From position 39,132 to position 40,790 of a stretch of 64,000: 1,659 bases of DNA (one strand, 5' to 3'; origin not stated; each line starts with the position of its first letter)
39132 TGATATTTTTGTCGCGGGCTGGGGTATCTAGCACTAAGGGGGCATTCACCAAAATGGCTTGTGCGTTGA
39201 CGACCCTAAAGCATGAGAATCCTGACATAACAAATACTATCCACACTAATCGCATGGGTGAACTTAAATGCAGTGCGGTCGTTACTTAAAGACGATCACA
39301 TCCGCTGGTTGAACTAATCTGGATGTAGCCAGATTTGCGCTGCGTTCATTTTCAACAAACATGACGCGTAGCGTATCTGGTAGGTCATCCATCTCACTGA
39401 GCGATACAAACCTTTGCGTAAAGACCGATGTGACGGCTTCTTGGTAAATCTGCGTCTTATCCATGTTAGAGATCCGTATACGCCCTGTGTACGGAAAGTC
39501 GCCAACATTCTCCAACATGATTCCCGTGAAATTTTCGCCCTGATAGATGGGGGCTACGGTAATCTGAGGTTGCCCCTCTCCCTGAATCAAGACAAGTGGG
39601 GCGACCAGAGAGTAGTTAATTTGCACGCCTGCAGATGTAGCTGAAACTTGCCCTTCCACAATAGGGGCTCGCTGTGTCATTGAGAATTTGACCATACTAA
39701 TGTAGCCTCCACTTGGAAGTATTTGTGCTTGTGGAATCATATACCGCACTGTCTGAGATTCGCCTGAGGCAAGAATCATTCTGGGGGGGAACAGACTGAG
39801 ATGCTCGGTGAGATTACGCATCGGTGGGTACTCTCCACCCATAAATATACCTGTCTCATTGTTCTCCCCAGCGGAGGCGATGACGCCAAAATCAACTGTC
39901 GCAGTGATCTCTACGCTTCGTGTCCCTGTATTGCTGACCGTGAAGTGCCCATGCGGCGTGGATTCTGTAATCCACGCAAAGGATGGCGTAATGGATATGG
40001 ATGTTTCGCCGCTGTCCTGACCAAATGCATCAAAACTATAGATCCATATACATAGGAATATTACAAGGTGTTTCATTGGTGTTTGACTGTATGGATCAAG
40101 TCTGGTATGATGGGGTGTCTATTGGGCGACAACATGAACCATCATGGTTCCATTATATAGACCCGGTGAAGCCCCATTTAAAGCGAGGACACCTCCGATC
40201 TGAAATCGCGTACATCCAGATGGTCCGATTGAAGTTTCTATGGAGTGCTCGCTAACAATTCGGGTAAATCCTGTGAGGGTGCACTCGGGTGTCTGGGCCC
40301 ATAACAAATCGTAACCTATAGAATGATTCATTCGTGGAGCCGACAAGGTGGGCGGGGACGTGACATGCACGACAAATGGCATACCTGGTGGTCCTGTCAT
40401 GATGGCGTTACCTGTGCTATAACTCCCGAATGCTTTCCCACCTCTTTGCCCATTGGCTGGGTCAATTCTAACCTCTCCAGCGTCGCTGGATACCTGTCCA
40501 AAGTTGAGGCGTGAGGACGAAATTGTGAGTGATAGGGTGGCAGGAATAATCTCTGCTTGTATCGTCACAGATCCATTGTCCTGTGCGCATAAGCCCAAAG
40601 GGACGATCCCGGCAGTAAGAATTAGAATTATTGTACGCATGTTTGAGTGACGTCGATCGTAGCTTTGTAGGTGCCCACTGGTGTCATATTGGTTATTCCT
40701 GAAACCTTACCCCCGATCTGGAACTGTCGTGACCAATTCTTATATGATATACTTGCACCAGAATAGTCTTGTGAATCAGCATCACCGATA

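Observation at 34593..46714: Chaperone-usher-like pilus locus built from DUF4402/SCPU-like subunits in a T9SS-type genome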

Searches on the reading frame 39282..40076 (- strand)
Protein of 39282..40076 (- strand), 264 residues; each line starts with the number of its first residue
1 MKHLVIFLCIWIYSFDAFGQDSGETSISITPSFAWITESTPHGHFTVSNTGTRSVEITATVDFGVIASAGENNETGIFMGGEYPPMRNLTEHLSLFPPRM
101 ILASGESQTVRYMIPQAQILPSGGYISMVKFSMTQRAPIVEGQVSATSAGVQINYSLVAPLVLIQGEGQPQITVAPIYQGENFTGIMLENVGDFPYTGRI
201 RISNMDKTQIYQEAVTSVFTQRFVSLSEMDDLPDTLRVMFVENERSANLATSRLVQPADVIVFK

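Call 3: search_protein_families(library=pfam, proteins=[window:39282-40076:-], max_evalue=1)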
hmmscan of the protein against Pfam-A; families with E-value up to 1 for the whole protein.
window:39282-40076:- (264 aa): 1 family
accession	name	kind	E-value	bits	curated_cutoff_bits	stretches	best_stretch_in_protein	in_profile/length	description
PF00345.26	PapD_N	-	0.075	13.5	23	0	28-72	3-47/126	Pili and flagellar-assembly chaperone, PapD N-terminal domain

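Call 4: search_protein_families(library=ncbifam, proteins=[window:39282-40076:-], max_evalue=1)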
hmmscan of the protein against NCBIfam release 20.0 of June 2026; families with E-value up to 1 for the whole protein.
window:39282-40076:- (264 aa): 0 families

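Call 5: search_solved_structures(query=window:39282-40076:-, max_evalue=10, show_alignments=2)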
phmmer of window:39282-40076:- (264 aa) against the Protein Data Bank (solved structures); distinct sequences matched with E-value up to 10: 2.
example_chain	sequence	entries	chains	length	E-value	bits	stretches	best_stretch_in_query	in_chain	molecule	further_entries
5ecf_A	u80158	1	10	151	0.65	12.5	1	73-138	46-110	Cell wall antigen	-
5e7x_A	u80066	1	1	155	0.7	12.4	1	73-138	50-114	Cell wall antigen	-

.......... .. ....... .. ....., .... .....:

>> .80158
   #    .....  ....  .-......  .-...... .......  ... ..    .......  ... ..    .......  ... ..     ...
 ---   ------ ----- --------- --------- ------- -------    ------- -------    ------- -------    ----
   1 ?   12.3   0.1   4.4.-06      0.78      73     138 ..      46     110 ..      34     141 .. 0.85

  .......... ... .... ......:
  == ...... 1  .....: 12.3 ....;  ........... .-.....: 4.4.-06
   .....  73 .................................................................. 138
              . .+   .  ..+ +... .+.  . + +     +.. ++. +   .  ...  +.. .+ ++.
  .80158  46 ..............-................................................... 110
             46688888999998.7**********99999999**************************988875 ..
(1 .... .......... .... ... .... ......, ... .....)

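Call 11: find_homologous_proteins(query=window:39282-40076:-, max_evalue=0.001)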
Query window:39282-40076:- (264 aa): 4 proteins with E <= 0.001 among 399 candidates.
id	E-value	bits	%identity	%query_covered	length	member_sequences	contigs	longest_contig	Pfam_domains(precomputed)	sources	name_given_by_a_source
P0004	3.4e-170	582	100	100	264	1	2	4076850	-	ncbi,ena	-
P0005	2.1e-91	324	53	99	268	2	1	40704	-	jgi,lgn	-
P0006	1.7e-79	285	49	99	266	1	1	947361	-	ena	-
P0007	1.1e-73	266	48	99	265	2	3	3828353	-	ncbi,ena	-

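Call 13: find_encoding_contigs(protein=P0007, flank=10000, max_places=3)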
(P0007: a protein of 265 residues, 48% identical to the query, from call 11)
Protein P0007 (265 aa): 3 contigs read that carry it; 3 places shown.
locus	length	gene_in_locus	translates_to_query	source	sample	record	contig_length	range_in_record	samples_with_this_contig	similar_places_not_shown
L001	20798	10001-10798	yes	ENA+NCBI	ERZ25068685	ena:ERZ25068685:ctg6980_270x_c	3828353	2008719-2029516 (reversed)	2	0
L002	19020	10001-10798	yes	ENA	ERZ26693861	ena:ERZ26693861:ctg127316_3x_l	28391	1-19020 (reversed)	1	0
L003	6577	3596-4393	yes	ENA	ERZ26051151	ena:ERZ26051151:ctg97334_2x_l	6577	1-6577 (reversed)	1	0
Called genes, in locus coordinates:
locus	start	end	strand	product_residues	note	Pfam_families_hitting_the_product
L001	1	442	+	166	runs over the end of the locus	PF01844:HNH, PF13395:HNH_4, PF14279:HNH_5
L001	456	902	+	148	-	-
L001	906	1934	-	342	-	PF00174:Oxidored_molyb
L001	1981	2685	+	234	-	PF01209:Ubie_methyltran (weak), PF13489:Methyltransf_23, PF13847:Methyltransf_31, PF08241:Methyltransf_11, PF08242:Methyltransf_12, PF13649:Methyltransf_25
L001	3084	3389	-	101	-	-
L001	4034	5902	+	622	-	PF01609:DDE_Tnp_1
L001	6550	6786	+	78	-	-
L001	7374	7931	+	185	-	-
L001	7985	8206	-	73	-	-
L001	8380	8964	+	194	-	PF14352:DUF4402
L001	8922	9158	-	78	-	-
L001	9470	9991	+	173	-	PF14352:DUF4402 (weak)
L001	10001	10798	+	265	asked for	-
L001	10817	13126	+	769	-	-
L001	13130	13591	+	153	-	-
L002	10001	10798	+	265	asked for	-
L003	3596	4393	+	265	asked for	-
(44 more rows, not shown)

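Call 20: predict_structure(alignment_id=A2)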
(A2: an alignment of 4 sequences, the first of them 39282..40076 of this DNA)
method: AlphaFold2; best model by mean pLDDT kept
length: 264 residues; sequences in the alignment: 4
mean_pLDDT: 61.5   pTM: 0.45
mean pLDDT of the five models: 61.5, 52.2, 47.6, 41.0, 37.6
residues with pLDDT >= 90: 0; 70-90: 95; 50-70: 89; < 50: 80
segments of 3 or more residues with pLDDT < 50: 1-22, 34-38, 67-76, 80-84, 137-150, 161-168, 244-254
pLDDT, mean of each block of 10 residues (from residue 1): 39 35 56 46 72 75 53 45 53 78 81 62 57 56 40 52 47 81 81 64 88 65 73 85 45 61 82
secondary structure, 60 per line:
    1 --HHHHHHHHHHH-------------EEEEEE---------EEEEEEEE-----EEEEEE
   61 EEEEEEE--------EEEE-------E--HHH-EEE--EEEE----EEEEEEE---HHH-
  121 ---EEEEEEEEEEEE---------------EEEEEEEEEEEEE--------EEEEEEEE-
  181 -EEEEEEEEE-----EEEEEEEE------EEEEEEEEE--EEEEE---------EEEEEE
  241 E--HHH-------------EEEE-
elements in order: H3-13 E27-32 E42-49 E55-67 E76-79 E94-96 E99-102 E107-113 E124-135 E151-163 E172-179 E182-190 E196-203 E210-218 E221-225 E235-241 E260-263

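Call 23: fold_search(model_id=the predicted structure, library=pdb)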
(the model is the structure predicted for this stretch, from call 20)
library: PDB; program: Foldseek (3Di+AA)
matches with E <= 10: 1651; with E <= 0.001: 94
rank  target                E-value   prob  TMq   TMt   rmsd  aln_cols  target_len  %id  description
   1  6k73_B                1.1e-06  1.00  0.51  0.61   6.6       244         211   11  Chaperone-tip adhesin complex is vital for synergistic activation of CFA/I fimbriae biogenesis (released 2020-06-10)
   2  9i1y_A                1.4e-06  1.00  0.37  0.37   9.7       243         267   13  WxLIP from Enterococcus faecium (released 2026-01-28)
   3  7b0w_C                2.1e-06  1.00  0.36  0.44   9.7       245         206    9  Crystal structure of the E. coli type 1 pilus assembly inhibitor FimI bound to FimC (released 2021-12-08)
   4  4dwh_A                2.1e-06  1.00  0.33  0.41  10.3       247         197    9  Structure of the major type 1 pilus subunit FIMA bound to the FIMC (2.5 A resolution) (released 2012-05-30)
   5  4y2o_A                2.3e-06  1.00  0.50  0.60   6.4       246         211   11  Structure of CFA/I pili chaperone-major subunit complex (CfaA-CfaB) (released 2016-08-10)
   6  4ncd                  2.4e-06  1.00  0.47  0.55   7.6       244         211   11  Crystal Structure of Class 5 Fimbriae Chaperone CfaA (released 2014-08-27)
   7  6k73_A                3.1e-06  1.00  0.43  0.52   7.9       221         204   12  Chaperone-tip adhesin complex is vital for synergistic activation of CFA/I fimbriae biogenesis (released 2020-06-10)
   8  9i1y_B                3.3e-06  1.00  0.42  0.42   9.4       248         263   13  WxLIP from Enterococcus faecium (released 2026-01-28)
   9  6fq0_C                3.3e-06  1.00  0.37  0.45   8.8       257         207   13  Crystal structure of the CsuC-CsuA/B chaperone-subunit preassembly complex of the archaic chaperone-usher Csu pili of  (released 2018-09-26)
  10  1qpp_A                3.6e-06  1.00  0.33  0.40  10.2       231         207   13  CRYSTAL STRUCTURES OF SELF CAPPING PAPD CHAPERONE HOMODIMERS (released 1999-07-07)
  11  1kiu_A                4.0e-06  1.00  0.33  0.40  10.5       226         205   10  FimH adhesin Q133N mutant-FimC chaperone complex with methyl-alpha-D-mannose (released 2002-06-05)
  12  7b0x_C                5.2e-06  1.00  0.33  0.39  10.7       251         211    8  Crystal structure of the ternary complex of the E. coli type 1 pilus proteins FimC, FimI and the N-terminal domain of  (released 2021-12-08)
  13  4dwh_C                5.4e-06  1.00  0.35  0.44  10.3       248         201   10  Structure of the major type 1 pilus subunit FIMA bound to the FIMC (2.5 A resolution) (released 2012-05-30)
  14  1qpp_B                5.7e-06  1.00  0.35  0.41  10.4       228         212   16  CRYSTAL STRUCTURES OF SELF CAPPING PAPD CHAPERONE HOMODIMERS (released 1999-07-07)
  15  5k93_A                6.0e-06  1.00  0.31  0.37  11.0       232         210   14  PapD wild-type chaperone (released 2016-07-20)
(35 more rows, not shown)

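Call 59: search_protein_families(library=pfam, proteins=[P0005, P0006, P0007], max_evalue=1)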
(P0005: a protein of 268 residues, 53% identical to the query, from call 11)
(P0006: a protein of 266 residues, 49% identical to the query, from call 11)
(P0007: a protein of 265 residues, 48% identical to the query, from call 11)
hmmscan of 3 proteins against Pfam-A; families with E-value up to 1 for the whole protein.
P0005 (268 aa): 2 families
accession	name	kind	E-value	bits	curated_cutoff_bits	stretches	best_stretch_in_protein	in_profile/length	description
PF06280.18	fn3_5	-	0.0092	17.1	27.6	1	97-166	56-111/112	Fn3-like domain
PF00345.26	PapD_N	-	0.1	13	23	1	88-127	43-82/126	Pili and flagellar-assembly chaperone, PapD N-terminal domain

P0006 (266 aa): 0 families

P0007 (265 aa): 1 family
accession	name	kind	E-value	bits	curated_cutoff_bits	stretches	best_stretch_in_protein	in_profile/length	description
PF00345.26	PapD_N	-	0.16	12.4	23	0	88-120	49-81/126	Pili and flagellar-assembly chaperone, PapD N-terminal domain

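Call 61: search_solved_structures(query=A8, max_evalue=10, show_alignments=3)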
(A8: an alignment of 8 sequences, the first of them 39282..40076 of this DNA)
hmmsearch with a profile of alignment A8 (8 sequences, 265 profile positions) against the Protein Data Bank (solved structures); distinct sequences matched with E-value up to 10: 13.
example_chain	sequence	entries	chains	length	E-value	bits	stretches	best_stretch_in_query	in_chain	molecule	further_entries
8bl6_A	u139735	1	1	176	0.0077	18.4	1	173-213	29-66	dIG14-scdim-EF62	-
8bl3_A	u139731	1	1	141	0.0087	18.3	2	179-262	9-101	scIg12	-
1cqg_A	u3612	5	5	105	0.12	14.5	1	18-56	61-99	THIOREDOXIN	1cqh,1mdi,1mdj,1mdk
1trs_A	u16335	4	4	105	0.12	14.5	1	18-56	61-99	THIOREDOXIN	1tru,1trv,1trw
3trx_A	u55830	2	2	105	0.17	14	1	18-56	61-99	THIOREDOXIN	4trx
7qhm_M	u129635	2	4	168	0.69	12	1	33-92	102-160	Thiamine biosynthesis protein X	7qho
1aiu_A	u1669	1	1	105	0.99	11.5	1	17-56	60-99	THIOREDOXIN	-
1erw_A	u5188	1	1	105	1.2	11.2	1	18-56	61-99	THIOREDOXIN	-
4ll1_B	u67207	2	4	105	1.2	11.2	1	18-56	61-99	Thioredoxin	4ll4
1auc_A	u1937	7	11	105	1.2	11.2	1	18-56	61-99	THIOREDOXIN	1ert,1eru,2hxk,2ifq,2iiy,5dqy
4pok_A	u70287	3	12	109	1.4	11.1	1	18-56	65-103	Thioredoxin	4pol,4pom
2v0e_A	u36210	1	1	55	1.5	11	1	77-99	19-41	CHROMODOMAIN-HELICASE-DNA-BINDING PROTEIN 7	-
4puf_C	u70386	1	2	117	1.5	10.9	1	18-56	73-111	Thioredoxin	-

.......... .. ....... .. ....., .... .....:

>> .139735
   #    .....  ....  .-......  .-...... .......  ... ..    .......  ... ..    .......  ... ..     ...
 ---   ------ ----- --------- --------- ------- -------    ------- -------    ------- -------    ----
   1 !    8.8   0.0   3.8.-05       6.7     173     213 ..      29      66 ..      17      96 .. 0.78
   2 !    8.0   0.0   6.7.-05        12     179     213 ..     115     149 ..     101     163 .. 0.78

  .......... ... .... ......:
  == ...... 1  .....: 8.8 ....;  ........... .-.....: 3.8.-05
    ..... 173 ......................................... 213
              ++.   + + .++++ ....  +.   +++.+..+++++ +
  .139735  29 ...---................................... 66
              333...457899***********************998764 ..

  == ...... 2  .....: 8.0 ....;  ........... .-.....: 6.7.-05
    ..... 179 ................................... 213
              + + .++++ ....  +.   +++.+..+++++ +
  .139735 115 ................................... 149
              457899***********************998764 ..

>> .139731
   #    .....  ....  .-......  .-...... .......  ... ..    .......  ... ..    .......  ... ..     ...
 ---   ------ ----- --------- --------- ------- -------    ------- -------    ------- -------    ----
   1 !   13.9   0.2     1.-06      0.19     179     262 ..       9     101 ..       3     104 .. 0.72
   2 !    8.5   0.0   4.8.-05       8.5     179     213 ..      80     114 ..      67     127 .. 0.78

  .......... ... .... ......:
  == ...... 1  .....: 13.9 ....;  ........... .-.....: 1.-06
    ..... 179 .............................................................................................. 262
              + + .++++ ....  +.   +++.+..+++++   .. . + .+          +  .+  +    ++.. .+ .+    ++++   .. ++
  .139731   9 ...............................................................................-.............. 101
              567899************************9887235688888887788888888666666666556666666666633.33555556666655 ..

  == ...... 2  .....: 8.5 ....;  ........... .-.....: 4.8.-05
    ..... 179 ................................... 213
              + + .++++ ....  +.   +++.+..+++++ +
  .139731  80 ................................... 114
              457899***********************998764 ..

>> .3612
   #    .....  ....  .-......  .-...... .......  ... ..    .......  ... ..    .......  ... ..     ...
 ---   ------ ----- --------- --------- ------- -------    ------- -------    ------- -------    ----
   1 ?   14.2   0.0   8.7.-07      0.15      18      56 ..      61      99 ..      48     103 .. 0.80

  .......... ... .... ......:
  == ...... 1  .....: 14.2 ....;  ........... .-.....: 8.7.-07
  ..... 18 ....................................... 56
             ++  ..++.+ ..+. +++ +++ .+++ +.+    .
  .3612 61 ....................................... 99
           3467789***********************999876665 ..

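Call 65: find_encoding_contigs(protein=P0004, flank=1000, max_places=2)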
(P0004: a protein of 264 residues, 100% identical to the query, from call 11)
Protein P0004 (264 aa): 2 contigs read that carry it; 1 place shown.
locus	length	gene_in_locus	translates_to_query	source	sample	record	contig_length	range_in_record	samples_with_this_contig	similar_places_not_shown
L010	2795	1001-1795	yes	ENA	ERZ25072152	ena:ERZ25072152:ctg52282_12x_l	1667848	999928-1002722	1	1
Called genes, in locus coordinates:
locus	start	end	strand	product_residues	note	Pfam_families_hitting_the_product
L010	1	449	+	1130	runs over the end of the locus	PF25788:Ig_Rha78A_N (faint), PF00041:fn3 (faint)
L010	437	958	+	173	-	PF14352:DUF4402 (weak)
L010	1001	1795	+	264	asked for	-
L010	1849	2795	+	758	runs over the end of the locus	-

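Call 73: search_protein_families(library=pfam, alignment_id=A9, max_evalue=1)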
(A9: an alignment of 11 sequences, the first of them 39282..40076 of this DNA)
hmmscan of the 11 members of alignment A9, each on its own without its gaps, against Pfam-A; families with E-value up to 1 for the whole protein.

A. member 1, window:39282-40076:- (264 aa): 1 family
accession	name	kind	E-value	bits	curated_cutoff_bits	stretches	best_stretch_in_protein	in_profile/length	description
PF00345.26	PapD_N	-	0.075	13.5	23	0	28-72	3-47/126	Pili and flagellar-assembly chaperone, PapD N-terminal domain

B. families by the number of members that match (of 11 scanned): 6 families
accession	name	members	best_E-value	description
PF00345.26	PapD_N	7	0.00037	Pili and flagellar-assembly chaperone, PapD N-terminal domain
PF06280.18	fn3_5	3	0.0092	Fn3-like domain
PF06030.18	WxLIP_PGBD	2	0.00011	WxL Interacting Protein, peptidoglycan binding domain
PF24816.2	Ig_CFAP65__9th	1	0.15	Cilia- and flagella-associated protein 65-like, Ig-like domain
PF10215.14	Ost4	1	0.22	Oligosaccaryltransferase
PF22680.2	Glyco_hydro_123_N_2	1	0.28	Glycoside hydrolase 123 N-terminal domain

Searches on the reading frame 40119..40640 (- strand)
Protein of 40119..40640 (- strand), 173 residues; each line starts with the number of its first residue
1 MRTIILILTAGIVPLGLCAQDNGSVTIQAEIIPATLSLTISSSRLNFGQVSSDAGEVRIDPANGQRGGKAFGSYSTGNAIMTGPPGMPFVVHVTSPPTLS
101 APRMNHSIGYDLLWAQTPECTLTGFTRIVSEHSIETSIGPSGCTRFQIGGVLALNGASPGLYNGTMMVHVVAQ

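Call 3: search_protein_families(library=pfam, proteins=[window:40119-40640:-], max_evalue=1)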
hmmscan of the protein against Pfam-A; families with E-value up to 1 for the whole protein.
window:40119-40640:- (173 aa): 1 family
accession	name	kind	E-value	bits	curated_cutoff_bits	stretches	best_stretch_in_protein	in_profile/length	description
PF14352.11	DUF4402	-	1.3e-06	29.5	25.2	1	39-170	2-127/129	Domain of unknown function (DUF4402)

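Call 4: search_protein_families(library=ncbifam, proteins=[window:40119-40640:-], max_evalue=1)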
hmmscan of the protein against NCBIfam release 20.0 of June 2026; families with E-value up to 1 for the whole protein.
window:40119-40640:- (173 aa): 0 families
